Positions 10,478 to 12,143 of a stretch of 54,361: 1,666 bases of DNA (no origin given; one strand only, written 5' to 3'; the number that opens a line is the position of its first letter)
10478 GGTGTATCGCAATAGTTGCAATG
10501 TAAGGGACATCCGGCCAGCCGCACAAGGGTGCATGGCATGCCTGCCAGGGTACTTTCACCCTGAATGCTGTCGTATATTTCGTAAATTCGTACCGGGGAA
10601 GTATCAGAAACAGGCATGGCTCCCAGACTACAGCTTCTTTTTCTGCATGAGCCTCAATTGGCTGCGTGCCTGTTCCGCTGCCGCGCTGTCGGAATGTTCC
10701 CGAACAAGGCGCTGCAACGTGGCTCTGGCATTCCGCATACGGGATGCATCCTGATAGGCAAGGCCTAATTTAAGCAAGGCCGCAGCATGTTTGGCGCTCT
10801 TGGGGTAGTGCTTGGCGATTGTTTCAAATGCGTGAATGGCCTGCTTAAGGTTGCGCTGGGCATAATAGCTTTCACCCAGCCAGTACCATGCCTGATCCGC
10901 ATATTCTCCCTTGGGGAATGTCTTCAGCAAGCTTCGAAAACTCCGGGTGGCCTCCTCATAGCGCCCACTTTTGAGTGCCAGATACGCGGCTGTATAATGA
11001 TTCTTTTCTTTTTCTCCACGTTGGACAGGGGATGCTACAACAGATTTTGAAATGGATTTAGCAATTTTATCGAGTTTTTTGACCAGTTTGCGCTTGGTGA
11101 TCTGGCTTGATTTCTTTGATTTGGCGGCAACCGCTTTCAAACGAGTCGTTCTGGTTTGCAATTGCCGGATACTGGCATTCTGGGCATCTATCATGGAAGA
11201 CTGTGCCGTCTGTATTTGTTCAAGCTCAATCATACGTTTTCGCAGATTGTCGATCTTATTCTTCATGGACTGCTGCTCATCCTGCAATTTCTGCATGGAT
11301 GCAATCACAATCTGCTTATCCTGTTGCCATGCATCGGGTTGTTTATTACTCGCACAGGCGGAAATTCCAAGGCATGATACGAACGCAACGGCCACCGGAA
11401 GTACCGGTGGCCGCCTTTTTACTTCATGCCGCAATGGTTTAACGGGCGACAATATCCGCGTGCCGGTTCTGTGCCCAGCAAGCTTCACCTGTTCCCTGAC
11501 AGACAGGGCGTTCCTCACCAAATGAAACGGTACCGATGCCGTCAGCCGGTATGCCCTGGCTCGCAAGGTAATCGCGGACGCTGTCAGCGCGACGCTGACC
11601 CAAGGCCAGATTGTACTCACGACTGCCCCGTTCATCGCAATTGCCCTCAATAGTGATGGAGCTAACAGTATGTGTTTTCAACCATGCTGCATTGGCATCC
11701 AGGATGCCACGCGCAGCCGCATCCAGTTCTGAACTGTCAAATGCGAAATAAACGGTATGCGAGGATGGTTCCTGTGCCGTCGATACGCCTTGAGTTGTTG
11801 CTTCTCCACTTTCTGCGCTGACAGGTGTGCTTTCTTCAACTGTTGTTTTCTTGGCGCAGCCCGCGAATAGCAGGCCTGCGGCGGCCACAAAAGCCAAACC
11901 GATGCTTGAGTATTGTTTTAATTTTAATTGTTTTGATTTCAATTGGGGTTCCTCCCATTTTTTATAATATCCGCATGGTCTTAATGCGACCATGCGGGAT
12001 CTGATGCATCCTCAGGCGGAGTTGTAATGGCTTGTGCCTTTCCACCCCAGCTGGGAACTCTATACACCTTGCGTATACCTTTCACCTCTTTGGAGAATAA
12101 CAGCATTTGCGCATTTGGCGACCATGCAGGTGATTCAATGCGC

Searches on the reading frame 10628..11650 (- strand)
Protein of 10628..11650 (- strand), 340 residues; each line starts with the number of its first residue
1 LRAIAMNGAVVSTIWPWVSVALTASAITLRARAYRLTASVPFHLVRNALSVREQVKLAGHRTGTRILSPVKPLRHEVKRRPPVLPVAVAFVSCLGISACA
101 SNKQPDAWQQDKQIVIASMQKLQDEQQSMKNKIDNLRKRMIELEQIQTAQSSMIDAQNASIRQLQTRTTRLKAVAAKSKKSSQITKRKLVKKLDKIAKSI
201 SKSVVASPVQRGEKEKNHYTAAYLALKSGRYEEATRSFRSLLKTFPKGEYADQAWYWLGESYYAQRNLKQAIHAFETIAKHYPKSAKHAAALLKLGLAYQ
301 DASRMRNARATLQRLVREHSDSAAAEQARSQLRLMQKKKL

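Call 60: search_protein_families(library=pfam, proteins=[window:10628-11650:-], max_evalue=0.0001)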
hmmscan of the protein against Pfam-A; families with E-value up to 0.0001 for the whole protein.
window:10628-11650:- (340 aa): 11 families
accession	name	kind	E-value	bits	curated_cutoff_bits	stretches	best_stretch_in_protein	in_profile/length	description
PF13174.12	TPR_6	-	5.8e-18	64.7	26.3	2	253-285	1-33/33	Tetratricopeptide repeat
PF13432.12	TPR_16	-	1.7e-13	51.1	32.7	2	219-285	1-64/65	Tetratricopeptide repeat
PF07719.23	TPR_2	-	1.3e-11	44.1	27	1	253-284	2-33/34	Tetratricopeptide repeat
PF14559.12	TPR_19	-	9.1e-11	42.4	25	1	225-292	1-65/68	Tetratricopeptide repeat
PF13525.12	YfiO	-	1e-10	42.2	25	1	214-333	4-134/203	Outer membrane lipoprotein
PF13428.12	TPR_14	-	2.7e-09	37.2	23.5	0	253-294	2-43/44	Tetratricopeptide repeat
PF00515.34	TPR_1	-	1.9e-07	31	27.8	0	253-284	2-33/34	Tetratricopeptide repeat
PF13512.12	TPR_18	-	6e-07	30.2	21.9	1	214-328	9-121/145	Tetratricopeptide repeat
PF13181.12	TPR_8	-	7.2e-07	29.3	25.7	0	253-277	2-26/34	Tetratricopeptide repeat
PF23914.1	TPR_CcmH_CycH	-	9.2e-06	26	42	1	253-323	51-121/158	Cytochrome c-type biogenesis protein H TPR domain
PF12895.13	ANAPC3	-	9.7e-05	23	27.2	0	252-314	23-81/82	Anaphase-promoting complex, cyclosome, subunit 3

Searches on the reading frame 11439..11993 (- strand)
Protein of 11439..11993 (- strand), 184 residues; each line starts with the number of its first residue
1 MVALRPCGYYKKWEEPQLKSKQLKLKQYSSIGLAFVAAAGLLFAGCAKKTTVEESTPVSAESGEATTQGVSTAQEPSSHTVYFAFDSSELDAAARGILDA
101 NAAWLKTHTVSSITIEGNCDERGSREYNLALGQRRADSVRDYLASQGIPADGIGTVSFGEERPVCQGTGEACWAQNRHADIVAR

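Call 60: search_protein_families(library=pfam, proteins=[window:11439-11993:-], max_evalue=0.0001)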
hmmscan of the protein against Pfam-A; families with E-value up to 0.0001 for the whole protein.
window:11439-11993:- (184 aa): 1 family
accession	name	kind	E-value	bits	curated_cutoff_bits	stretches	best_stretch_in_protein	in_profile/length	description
PF00691.25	OmpA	-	3.9e-21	75.7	27.2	1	82-170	1-91/98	OmpA family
